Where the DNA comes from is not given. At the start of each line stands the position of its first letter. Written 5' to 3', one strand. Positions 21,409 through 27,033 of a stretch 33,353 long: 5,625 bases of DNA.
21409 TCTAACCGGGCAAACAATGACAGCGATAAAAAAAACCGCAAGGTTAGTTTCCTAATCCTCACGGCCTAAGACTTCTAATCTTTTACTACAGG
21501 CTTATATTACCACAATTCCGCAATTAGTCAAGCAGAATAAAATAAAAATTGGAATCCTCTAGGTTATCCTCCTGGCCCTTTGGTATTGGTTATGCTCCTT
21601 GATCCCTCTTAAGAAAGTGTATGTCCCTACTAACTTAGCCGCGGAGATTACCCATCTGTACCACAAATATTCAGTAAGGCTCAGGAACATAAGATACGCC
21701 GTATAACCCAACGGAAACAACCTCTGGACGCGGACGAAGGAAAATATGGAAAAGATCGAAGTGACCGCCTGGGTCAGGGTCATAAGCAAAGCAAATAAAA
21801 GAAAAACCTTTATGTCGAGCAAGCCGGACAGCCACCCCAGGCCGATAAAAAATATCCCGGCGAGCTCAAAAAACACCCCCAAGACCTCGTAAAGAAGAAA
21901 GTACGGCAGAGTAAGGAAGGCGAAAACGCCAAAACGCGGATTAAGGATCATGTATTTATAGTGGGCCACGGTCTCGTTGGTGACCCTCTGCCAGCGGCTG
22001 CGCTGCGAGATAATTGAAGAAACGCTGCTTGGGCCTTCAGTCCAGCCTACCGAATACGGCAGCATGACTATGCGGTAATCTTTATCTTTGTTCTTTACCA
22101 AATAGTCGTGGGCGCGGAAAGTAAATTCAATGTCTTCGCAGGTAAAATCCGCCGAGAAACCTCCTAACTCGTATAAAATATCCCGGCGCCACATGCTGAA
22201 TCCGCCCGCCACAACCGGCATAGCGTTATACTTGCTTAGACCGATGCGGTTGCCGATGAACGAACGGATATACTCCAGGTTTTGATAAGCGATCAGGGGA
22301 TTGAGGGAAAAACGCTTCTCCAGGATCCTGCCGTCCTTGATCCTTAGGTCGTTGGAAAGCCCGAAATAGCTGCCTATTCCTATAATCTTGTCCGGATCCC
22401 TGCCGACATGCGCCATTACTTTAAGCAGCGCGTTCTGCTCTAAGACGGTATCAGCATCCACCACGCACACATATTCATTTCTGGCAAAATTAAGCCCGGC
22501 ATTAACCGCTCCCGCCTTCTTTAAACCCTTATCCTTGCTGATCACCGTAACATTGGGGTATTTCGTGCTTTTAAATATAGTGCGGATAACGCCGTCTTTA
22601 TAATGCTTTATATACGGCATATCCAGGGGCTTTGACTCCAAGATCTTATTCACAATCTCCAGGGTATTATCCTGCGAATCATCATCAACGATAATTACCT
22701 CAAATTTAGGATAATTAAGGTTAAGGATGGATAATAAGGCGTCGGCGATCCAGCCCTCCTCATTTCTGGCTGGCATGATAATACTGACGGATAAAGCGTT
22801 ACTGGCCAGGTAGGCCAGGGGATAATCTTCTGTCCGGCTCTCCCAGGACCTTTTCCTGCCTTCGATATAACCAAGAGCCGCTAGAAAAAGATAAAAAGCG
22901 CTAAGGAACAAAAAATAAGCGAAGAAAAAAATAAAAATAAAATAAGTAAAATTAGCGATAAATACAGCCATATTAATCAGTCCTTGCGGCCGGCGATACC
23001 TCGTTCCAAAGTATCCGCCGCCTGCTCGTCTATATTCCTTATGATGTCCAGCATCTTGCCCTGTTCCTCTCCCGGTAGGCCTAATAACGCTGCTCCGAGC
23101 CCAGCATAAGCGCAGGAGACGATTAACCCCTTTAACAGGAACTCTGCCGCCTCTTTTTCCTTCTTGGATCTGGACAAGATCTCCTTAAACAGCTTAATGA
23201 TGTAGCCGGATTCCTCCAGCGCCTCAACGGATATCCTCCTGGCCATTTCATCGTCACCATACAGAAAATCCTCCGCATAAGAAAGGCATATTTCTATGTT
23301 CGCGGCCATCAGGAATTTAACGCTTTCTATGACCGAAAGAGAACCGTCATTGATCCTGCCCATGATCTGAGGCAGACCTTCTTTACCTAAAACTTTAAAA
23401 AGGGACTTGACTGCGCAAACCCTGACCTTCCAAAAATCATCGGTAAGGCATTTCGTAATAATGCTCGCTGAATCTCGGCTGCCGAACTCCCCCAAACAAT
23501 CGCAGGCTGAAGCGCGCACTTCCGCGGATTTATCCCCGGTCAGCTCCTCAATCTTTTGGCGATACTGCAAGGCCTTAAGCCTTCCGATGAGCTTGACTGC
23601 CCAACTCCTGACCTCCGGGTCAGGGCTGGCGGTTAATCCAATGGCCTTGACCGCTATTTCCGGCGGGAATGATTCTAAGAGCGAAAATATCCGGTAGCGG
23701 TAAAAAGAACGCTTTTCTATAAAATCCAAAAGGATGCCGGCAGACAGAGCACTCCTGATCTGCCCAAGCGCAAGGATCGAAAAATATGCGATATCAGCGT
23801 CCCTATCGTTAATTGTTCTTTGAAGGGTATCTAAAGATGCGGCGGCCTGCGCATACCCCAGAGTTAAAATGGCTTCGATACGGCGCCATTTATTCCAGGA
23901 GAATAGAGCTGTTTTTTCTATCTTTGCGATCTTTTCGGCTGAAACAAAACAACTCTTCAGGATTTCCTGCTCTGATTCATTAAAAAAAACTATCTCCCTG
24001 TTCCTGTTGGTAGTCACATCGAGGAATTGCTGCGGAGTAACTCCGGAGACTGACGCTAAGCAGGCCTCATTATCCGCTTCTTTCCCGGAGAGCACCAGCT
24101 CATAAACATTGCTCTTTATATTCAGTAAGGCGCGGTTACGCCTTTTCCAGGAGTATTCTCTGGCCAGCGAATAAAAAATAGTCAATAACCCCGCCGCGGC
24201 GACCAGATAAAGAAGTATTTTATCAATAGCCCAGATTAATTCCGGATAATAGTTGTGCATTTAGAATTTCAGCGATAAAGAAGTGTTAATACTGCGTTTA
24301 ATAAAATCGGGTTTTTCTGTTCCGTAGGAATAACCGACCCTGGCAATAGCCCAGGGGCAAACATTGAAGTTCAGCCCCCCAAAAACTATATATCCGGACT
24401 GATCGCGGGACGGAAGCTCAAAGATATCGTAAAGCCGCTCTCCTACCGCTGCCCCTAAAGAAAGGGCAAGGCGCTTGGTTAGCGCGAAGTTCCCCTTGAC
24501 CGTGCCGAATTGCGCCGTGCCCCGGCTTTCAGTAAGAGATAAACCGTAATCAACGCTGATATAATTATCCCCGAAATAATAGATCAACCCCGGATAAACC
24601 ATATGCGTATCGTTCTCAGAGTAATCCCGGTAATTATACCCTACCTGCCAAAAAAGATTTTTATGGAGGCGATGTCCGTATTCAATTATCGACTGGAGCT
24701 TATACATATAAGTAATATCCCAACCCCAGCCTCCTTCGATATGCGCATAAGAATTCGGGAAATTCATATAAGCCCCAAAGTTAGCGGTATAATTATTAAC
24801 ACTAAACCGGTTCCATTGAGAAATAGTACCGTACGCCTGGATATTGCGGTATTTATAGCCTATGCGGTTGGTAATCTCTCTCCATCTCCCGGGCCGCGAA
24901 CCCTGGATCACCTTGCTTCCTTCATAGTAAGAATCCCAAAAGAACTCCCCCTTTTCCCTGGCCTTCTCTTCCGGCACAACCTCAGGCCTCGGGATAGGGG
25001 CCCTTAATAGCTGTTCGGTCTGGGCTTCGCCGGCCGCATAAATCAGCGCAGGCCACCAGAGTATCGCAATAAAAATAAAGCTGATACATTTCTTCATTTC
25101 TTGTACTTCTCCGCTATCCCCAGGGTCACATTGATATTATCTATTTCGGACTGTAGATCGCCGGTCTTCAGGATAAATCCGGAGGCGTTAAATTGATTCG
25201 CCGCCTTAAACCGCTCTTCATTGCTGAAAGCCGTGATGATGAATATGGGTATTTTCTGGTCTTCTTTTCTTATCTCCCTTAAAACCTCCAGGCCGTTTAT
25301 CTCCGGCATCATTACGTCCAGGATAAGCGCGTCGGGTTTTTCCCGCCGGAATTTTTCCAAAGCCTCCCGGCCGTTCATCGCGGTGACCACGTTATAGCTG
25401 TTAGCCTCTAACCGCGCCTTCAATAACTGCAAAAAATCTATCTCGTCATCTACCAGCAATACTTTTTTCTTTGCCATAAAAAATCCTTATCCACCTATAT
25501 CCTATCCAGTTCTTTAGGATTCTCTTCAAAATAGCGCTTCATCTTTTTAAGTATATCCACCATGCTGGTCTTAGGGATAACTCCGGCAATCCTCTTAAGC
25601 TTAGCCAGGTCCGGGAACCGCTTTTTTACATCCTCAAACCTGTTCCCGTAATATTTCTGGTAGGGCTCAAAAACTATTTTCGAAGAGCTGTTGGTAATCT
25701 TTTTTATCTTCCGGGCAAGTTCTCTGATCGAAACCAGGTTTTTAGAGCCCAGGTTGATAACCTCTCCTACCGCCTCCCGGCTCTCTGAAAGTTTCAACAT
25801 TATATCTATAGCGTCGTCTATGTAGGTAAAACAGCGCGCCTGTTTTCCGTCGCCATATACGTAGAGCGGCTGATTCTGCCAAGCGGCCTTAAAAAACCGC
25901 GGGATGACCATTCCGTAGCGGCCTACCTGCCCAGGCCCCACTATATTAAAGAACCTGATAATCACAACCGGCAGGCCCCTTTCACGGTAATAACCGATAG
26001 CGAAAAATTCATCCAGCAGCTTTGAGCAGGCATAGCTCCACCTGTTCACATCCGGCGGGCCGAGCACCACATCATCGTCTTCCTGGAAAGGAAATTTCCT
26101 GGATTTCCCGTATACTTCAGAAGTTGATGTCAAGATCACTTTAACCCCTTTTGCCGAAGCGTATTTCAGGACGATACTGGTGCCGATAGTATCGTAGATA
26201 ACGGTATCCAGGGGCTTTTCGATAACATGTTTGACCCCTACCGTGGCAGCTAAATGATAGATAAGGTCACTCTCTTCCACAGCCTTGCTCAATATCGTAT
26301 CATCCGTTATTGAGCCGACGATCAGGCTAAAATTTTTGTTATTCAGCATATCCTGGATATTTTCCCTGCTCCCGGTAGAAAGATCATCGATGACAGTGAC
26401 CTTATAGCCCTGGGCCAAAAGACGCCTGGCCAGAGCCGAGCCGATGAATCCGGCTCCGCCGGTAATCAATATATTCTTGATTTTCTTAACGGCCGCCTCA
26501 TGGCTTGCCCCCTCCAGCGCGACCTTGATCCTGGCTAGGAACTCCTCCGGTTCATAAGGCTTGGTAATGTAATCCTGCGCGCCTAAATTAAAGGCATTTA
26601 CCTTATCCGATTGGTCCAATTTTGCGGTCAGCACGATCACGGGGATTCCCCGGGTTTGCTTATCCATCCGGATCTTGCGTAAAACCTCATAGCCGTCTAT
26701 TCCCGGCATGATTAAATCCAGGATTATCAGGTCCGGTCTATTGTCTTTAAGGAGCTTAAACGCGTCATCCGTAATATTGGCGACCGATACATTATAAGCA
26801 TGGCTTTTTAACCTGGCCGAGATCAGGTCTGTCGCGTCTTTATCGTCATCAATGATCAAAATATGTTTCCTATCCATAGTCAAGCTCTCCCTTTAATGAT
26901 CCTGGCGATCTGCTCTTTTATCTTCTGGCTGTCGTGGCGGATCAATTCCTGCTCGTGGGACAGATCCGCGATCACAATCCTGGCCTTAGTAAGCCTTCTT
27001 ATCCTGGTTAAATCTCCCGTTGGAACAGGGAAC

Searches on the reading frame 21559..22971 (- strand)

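Call 58: search_protein_families(library=pfam, proteins=[window:21559-22971:-], max_evalue=0.00001)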
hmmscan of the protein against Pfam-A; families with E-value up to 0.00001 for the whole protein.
window:21559-22971:- (470 aa): 4 families
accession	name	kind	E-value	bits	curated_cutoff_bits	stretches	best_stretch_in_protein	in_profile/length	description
PF00535.33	Glycos_transf_2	-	2.5e-30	106.1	23.3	1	63-269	1-167/168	Glycosyl transferase family 2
PF13641.12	Glyco_tranf_2_3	-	9.5e-16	58.9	27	1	62-329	3-229/230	Glycosyltransferase like family 2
PF13632.12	Glyco_trans_2_3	-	1.3e-11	45.1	27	1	167-399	1-192/198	Glycosyl transferase family group 2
PF10111.15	Glyco_tranf_2_2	-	3.6e-07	30.4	27.3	0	63-126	3-64/276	Glycosyltransferase like family 2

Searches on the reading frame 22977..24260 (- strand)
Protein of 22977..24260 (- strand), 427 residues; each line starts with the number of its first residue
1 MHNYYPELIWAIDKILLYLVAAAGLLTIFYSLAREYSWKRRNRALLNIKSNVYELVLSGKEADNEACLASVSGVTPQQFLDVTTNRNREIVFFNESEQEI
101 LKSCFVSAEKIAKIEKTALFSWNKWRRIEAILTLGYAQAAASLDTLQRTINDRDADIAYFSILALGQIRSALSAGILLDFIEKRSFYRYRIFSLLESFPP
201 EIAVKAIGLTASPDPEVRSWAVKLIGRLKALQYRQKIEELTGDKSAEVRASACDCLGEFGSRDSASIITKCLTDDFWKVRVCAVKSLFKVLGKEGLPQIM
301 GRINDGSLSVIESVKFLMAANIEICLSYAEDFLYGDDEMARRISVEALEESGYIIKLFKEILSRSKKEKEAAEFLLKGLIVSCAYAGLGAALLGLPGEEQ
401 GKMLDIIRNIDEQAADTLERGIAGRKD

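Call 58: search_protein_families(library=pfam, proteins=[window:22977-24260:-], max_evalue=0.00001)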
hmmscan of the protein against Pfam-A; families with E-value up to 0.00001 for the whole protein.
window:22977-24260:- (427 aa): 2 families
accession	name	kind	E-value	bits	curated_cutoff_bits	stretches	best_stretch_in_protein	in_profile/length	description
PF13646.12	HEAT_2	-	8.5e-27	93.7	27.7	2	209-281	8-81/88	HEAT repeats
PF02985.28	HEAT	-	9e-15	53.8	23.5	0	237-260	5-28/31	HEAT repeat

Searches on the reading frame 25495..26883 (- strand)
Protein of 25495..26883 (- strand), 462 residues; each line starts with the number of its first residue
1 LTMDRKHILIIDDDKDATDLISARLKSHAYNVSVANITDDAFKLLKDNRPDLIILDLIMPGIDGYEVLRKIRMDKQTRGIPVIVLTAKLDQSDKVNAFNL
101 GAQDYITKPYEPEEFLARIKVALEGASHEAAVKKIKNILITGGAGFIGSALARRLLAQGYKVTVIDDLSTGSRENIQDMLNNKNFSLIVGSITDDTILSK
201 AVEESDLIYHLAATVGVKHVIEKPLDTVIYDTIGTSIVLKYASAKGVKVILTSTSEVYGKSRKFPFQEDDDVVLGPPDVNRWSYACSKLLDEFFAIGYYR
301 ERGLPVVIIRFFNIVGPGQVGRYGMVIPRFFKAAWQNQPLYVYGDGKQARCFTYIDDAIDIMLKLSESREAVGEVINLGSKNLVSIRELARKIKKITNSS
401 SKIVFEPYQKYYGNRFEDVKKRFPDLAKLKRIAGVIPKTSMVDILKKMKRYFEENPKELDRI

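Call 58: search_protein_families(library=pfam, proteins=[window:25495-26883:-], max_evalue=0.00001)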
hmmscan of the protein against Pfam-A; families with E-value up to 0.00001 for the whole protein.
window:25495-26883:- (462 aa): 10 families
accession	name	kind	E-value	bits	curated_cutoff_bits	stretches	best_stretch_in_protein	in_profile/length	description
PF16363.11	GDP_Man_Dehyd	-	2e-51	175.9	27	1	139-448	1-332/332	GDP-mannose 4,6 dehydratase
PF01370.27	Epimerase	-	4.7e-51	174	20.9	1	138-379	1-240/240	NAD dependent epimerase/dehydratase family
PF00072.30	Response_reg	-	7.6e-29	100.6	30.2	1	8-120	1-111/111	Response regulator receiver domain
PF02719.21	Polysacc_synt_2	-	8.6e-19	68.2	20.2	1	138-254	1-128/293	Polysaccharide biosynthesis protein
PF01073.25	3Beta_HSD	-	3.5e-15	56.2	22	1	139-273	1-136/280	3-beta hydroxysteroid dehydrogenase/isomerase family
PF04321.23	RmlD_sub_bind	-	4.6e-11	42.8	27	1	137-401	2-235/287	RmlD substrate binding domain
PF07993.18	NAD_binding_4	-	4.1e-10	39.7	20.1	1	198-323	82-216/258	Male sterility protein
PF13460.12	NAD_binding_10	-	3.7e-07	30.6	27.2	1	142-273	1-116/184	NAD(P)H-binding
PF05368.20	NmrA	-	5.9e-07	29.8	27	1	136-214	3-79/298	NmrA-like family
PF00106.31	adh_short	-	1e-06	28.8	26.6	1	136-204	1-70/195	short chain dehydrogenase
